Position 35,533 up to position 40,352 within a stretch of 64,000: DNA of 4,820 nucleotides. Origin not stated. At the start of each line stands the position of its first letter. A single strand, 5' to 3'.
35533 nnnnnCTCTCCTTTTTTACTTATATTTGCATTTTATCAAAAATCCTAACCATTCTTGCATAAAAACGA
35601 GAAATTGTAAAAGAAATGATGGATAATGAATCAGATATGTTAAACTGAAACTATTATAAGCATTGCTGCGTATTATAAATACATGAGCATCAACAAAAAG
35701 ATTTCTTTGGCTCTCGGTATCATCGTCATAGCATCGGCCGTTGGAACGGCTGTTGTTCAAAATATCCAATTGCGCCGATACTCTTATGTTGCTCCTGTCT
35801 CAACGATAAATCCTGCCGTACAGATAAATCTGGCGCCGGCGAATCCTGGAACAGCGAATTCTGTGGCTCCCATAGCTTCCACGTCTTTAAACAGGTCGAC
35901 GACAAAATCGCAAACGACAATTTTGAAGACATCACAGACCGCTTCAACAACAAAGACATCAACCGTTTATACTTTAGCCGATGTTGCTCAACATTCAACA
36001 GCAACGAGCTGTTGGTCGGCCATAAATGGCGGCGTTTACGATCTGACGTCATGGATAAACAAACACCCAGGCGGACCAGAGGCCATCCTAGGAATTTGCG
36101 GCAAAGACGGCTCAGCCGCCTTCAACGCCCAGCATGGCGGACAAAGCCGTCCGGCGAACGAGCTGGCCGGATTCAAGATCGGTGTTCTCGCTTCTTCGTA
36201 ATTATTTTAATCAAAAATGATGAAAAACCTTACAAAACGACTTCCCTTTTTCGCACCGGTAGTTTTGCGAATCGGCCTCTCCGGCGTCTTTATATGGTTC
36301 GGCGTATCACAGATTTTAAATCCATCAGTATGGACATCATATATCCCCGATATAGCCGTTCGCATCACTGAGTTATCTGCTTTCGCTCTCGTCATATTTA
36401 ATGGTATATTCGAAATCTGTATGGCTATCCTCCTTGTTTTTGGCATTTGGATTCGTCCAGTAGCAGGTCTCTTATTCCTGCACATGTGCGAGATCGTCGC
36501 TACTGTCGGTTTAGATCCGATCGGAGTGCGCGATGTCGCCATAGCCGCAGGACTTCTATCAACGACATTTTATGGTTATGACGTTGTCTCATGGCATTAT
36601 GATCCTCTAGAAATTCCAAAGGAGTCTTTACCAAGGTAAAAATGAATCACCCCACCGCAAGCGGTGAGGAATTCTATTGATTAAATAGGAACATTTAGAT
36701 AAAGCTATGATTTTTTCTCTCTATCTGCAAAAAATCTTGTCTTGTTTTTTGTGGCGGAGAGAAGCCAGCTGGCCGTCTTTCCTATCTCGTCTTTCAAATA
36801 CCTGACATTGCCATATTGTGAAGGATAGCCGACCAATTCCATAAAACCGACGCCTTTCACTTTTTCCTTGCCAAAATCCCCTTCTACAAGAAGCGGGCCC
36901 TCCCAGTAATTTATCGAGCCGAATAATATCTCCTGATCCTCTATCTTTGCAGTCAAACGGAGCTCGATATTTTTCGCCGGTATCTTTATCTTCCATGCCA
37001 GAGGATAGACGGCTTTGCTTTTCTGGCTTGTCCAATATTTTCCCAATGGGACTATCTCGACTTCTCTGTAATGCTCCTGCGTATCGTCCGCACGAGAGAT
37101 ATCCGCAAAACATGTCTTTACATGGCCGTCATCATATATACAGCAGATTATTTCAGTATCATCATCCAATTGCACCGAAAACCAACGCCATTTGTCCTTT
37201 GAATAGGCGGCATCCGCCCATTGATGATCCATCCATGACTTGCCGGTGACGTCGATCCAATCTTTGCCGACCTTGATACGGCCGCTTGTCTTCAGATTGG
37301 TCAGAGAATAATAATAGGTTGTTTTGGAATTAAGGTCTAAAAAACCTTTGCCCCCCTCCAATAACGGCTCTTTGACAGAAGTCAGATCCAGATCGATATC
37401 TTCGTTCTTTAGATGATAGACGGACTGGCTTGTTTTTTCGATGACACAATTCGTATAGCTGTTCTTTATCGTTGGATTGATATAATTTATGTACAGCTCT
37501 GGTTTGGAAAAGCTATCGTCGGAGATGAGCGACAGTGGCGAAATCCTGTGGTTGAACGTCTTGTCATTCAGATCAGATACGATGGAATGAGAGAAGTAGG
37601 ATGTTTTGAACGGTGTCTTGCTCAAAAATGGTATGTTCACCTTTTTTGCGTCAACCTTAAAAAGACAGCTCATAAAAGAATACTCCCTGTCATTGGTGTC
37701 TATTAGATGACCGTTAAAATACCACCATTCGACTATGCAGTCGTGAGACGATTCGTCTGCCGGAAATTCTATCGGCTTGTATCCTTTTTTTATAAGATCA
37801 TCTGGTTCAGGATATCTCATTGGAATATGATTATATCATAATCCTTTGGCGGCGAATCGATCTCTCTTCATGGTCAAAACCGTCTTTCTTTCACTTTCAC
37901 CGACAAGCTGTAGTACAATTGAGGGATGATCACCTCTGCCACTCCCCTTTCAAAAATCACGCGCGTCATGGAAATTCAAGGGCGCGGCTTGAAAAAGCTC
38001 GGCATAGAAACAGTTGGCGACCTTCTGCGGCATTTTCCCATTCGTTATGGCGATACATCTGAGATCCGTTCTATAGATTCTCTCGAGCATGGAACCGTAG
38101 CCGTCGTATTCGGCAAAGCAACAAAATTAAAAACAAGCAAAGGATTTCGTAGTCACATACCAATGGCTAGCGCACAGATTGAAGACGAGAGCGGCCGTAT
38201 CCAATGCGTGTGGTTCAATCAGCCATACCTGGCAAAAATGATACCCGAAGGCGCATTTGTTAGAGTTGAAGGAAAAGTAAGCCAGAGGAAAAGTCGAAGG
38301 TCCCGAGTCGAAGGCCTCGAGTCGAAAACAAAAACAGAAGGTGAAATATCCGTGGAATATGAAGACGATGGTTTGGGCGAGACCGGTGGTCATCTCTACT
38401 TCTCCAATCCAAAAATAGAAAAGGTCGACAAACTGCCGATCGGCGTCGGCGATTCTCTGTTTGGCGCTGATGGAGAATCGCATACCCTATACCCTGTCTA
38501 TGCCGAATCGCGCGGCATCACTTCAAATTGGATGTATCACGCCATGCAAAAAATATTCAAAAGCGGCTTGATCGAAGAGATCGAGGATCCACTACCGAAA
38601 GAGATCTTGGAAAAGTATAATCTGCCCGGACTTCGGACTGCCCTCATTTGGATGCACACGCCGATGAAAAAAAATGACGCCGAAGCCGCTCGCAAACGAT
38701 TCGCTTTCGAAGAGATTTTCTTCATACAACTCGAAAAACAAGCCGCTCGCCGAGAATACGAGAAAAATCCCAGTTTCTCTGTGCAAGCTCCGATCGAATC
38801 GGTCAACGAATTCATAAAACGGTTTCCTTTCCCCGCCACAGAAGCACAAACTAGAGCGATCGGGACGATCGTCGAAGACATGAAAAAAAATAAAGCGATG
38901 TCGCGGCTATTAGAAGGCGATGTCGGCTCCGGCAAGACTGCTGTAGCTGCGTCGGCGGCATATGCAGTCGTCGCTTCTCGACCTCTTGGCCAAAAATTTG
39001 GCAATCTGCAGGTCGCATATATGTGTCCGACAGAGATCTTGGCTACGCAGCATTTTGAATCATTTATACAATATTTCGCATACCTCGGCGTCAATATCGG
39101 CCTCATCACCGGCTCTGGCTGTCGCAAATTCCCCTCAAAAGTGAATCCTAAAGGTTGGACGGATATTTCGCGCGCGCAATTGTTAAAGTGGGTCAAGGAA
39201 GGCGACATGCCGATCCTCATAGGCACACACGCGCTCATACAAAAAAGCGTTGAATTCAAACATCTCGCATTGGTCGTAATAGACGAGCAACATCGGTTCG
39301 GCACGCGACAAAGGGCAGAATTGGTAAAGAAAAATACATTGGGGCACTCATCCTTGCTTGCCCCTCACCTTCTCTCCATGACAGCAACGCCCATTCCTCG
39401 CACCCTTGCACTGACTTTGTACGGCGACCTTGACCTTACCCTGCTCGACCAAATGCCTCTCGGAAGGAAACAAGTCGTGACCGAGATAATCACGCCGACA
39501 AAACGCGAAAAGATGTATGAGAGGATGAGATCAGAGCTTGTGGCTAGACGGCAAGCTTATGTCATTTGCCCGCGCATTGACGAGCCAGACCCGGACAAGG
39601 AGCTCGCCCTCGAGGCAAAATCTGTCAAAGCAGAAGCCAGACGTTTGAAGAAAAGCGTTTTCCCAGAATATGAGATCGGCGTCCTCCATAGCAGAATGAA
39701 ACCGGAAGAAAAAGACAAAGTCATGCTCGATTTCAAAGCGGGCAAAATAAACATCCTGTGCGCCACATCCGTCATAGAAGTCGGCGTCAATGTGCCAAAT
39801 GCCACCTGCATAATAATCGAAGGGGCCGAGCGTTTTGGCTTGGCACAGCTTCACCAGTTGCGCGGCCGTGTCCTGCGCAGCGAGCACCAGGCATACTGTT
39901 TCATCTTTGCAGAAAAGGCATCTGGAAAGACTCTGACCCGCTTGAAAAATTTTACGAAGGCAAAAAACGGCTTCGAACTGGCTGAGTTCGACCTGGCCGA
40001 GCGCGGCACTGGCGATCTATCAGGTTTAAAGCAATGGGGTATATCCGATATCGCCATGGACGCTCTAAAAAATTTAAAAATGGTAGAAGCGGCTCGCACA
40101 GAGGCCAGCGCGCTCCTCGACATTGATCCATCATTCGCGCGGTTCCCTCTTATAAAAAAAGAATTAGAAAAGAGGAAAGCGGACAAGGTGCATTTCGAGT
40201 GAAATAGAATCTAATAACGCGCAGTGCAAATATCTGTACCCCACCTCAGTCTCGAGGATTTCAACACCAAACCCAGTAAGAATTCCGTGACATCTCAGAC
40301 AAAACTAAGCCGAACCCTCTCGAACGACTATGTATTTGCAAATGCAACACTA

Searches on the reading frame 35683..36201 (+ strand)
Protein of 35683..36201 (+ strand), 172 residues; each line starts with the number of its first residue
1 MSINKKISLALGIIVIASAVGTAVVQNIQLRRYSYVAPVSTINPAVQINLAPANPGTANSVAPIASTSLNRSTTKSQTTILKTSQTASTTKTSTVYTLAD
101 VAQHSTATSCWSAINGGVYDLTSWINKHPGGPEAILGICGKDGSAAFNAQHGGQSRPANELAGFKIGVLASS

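Call 21: search_protein_families(library=pfam, proteins=[window:35683-36201:+], max_evalue=0.001)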
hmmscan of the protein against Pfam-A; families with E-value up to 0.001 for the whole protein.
window:35683-36201:+ (172 aa): 1 family
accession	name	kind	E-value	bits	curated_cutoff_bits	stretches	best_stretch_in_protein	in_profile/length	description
PF00173.33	Cyt-b5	-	1.3e-18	67.2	23.7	1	97-169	1-73/74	Cytochrome b5-like Heme/Steroid binding domain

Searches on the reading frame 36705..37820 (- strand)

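Call 21: search_protein_families(library=pfam, proteins=[window:36705-37820:-], max_evalue=0.001)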
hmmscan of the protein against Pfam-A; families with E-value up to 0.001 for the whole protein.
window:36705-37820:- (371 aa): 2 families
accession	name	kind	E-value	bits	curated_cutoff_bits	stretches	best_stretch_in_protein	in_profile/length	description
PF07143.17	CrtC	-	1.7e-27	97.6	22.5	1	30-202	1-167/168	CrtC N-terminal lipocalin domain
PF17186.10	Lipocalin_9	-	8.7e-27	94.3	26.2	1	209-332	6-131/131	Lipocalin-like domain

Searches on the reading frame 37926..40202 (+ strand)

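Call 18: search_protein_families(library=pfam, proteins=[window:37926-40202:+], max_evalue=0.001)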
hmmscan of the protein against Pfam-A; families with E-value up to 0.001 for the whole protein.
window:37926-40202:+ (758 aa): 6 families
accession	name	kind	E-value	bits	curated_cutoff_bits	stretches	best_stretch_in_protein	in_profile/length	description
PF00270.35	DEAD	-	7.7e-21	75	26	1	305-494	1-164/167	DEAD/DEAH box helicase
PF00271.37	Helicase_C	-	6.9e-19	68.6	23.5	1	569-652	30-109/110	Helicase conserved C-terminal domain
PF17191.10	RecG_wedge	-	5.9e-14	52.4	23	1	14-121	8-113/162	RecG wedge domain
PF01336.31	tRNA_anti-codon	-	1.3e-11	44.7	27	1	66-124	8-63/75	OB-fold nucleic acid binding domain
PF04851.21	ResIII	-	3.3e-10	40.6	22.5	1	305-489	5-162/164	Type III restriction enzyme, res subunit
PF19833.4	RecG_dom3_C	-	3.6e-07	30.6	26.8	1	681-753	3-79/87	ATP-dependent DNA helicase RecG, domain 3, C-terminal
